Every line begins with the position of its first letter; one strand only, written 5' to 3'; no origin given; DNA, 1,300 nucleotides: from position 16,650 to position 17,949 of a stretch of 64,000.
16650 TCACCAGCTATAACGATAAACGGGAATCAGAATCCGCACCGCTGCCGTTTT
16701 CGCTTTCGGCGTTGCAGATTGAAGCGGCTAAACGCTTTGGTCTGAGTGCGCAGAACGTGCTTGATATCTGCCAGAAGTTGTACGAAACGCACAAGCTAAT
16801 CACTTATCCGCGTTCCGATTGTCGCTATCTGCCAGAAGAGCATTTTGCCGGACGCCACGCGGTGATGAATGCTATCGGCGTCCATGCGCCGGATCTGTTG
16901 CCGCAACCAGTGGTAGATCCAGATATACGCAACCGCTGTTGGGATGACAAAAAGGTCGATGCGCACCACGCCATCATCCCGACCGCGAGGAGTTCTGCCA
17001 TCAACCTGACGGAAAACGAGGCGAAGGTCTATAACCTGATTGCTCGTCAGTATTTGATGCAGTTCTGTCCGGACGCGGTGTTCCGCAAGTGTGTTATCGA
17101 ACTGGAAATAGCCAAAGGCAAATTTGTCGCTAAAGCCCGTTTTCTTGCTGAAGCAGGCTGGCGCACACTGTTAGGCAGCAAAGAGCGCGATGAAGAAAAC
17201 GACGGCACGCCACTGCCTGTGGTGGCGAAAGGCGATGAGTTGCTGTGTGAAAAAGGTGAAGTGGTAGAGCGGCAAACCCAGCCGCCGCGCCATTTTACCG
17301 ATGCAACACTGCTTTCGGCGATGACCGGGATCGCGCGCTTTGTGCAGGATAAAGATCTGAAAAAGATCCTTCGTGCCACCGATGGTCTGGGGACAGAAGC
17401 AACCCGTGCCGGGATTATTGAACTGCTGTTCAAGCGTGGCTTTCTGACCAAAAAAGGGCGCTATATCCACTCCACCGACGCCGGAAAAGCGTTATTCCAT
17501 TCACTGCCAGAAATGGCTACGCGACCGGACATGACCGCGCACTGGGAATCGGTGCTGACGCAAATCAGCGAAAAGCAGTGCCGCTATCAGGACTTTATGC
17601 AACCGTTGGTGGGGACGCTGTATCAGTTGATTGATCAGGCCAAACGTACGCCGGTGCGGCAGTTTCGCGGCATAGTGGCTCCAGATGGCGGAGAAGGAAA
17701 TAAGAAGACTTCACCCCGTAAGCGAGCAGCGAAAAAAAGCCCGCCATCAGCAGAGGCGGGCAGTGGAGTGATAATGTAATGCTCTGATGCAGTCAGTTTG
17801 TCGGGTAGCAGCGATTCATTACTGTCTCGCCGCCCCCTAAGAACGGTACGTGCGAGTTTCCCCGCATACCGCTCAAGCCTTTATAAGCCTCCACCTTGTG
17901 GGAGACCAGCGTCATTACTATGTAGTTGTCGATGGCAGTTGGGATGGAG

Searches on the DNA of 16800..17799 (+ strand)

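Call 8: search_dna_similar(query=window:16800-17799:+, collection=ecoli_genomes, mode=near, max_rows=12)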
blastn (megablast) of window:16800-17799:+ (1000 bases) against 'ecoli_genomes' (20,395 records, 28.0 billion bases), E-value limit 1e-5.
Records with a match: 5425; places in all: 5425; records where one place covers at least 80% of the query: 5425.
Genomes with a match: 5425 of 5426; with a place that covers at least 80% of the query: 5425. Places per genome that has any: lowest 1, median 1, highest 1. On chromosomes: 5423 places; on plasmids: 2.
Best place of each record, by identity: >=99% 9; 95-99% 165; 90-95% 5251.
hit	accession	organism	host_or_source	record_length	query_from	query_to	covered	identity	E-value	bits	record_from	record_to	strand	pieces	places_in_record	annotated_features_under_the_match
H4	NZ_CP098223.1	Escherichia coli strain Z0117EC0005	Canis lupus familiaris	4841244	1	1000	100%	99.5%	0e+0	1820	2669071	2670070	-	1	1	topB: DNA topoisomerase III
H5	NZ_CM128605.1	Escherichia coli strain E200086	Homo sapiens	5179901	1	1000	100%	99.5%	0e+0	1820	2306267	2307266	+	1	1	topB: DNA topoisomerase III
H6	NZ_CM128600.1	Escherichia coli strain E400634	Homo sapiens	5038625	1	1000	100%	99.5%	0e+0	1820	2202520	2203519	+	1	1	topB: DNA topoisomerase III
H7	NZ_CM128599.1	Escherichia coli strain E500002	Homo sapiens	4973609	1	1000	100%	99.5%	0e+0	1820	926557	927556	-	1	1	topB: DNA topoisomerase III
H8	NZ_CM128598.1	Escherichia coli strain E600003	Homo sapiens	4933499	1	1000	100%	99.5%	0e+0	1820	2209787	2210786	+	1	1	topB: DNA topoisomerase III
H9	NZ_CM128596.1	Escherichia coli strain 100117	Homo sapiens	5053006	1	1000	100%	99.5%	0e+0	1820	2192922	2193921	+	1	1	topB: DNA topoisomerase III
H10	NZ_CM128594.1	Escherichia coli strain 100248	Homo sapiens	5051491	1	1000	100%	99.5%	0e+0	1820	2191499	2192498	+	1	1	topB: DNA topoisomerase III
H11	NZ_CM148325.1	Escherichia coli strain 24A16CRGN010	Homo sapiens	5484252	1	1000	100%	99.5%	0e+0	1820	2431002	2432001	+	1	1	topB: DNA topoisomerase III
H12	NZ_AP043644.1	Escherichia coli strain AST85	Homo sapiens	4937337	1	1000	100%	99.5%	0e+0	1820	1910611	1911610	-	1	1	topB: DNA topoisomerase III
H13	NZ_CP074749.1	Escherichia coli strain R32_14_1F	goat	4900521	1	1000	100%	98.8%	0e+0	1781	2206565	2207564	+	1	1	topB: DNA topoisomerase III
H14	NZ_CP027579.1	Escherichia coli strain 2013C-4282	Homo sapiens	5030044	1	1000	100%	98.4%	0e+0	1759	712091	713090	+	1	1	topB: DNA topoisomerase III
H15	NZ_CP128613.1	Escherichia coli strain WL297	Homo sapiens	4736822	1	1000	100%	98.3%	0e+0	1753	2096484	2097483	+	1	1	topB: DNA topoisomerase III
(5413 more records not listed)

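Call 10: get_annotated_region(hit=H4, flank=3500)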
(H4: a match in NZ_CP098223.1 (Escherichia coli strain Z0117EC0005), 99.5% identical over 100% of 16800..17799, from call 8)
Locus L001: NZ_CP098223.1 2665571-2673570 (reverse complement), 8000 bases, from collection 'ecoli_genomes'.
description: Escherichia coli strain Z0117EC0005 chromosome, complete genome
organism: Escherichia coli strain Z0117EC0005 (NCBI taxid 562)
replicon: chromosome; assembly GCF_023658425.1
host: Canis lupus familiaris; source: -; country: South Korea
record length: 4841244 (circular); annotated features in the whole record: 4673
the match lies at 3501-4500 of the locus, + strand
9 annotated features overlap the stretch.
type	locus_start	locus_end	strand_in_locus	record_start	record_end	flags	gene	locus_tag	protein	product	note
CDS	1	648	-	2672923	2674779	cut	sppA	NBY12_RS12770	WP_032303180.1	signal peptide peptidase SppA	-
CDS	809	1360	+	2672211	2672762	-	ydjA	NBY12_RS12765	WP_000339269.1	NAD(P)H nitroreductase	-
CDS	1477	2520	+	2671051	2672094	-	selD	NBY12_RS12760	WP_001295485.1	selenide, water dikinase SelD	-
CDS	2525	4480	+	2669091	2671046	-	topB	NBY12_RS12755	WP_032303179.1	DNA topoisomerase III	-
CDS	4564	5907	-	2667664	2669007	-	gdhA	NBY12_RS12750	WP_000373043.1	NADP-specific glutamate dehydrogenase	-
CDS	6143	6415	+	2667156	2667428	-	ynjH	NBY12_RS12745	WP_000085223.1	YnjH family protein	-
CDS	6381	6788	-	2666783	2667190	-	nudG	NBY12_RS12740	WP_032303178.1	CTP pyrophosphohydrolase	-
CDS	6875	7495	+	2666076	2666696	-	ynjF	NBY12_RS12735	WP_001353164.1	CDP-alcohol phosphatidyltransferase family protein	-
CDS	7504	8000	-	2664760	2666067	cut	ynjE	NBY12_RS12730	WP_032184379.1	thiosulfate sulfurtransferase YnjE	-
